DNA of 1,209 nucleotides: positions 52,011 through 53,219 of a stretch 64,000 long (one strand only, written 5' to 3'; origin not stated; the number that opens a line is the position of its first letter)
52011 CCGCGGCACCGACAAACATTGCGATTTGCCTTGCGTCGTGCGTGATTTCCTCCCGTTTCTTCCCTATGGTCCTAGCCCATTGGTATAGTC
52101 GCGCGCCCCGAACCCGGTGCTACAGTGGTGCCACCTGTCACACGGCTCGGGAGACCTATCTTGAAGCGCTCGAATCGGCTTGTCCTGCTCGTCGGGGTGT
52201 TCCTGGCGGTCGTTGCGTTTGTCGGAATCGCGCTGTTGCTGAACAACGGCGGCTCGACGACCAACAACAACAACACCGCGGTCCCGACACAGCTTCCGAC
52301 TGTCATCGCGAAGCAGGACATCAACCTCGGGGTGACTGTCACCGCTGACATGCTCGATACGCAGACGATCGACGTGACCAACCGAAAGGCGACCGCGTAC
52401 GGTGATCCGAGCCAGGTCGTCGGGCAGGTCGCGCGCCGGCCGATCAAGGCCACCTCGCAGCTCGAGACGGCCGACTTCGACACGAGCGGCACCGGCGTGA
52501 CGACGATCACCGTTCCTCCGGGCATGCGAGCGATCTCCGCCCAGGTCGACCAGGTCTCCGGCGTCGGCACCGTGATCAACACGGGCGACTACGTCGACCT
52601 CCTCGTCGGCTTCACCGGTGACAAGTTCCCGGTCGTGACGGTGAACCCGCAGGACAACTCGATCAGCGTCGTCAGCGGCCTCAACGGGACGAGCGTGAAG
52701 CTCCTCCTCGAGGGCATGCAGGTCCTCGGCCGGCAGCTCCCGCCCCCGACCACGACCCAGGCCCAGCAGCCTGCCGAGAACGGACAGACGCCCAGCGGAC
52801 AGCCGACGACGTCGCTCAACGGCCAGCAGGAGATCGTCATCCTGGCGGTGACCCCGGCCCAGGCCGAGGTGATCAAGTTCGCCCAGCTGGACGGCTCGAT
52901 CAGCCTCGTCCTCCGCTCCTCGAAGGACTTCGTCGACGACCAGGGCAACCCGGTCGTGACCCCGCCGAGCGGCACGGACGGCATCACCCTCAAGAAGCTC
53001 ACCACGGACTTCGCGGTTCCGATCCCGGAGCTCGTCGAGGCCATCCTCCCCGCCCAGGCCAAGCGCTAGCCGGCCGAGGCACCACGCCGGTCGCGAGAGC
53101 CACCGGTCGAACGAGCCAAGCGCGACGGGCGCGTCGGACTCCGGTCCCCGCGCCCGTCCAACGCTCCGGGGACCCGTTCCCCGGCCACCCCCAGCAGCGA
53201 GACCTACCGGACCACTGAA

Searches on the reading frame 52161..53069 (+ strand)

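Call 42: search_protein_families(library=pfam, proteins=[window:52161-53069:+], max_evalue=0.01)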
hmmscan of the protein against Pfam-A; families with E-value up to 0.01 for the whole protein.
window:52161-53069:+ (302 aa): 3 families
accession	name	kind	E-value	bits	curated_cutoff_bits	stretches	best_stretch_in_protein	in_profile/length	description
PF16976.10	RcpC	-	1.5e-17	64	28.8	1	117-252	6-114/114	Flp pilus assembly protein RcpC/CpaB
PF08666.17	SAF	-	1.4e-07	32.4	21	1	48-105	4-61/63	SAF domain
PF13144.11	ChapFlgA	-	0.0025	18.3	23.8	1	46-104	2-58/122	Chaperone for flagella basal body P-ring formation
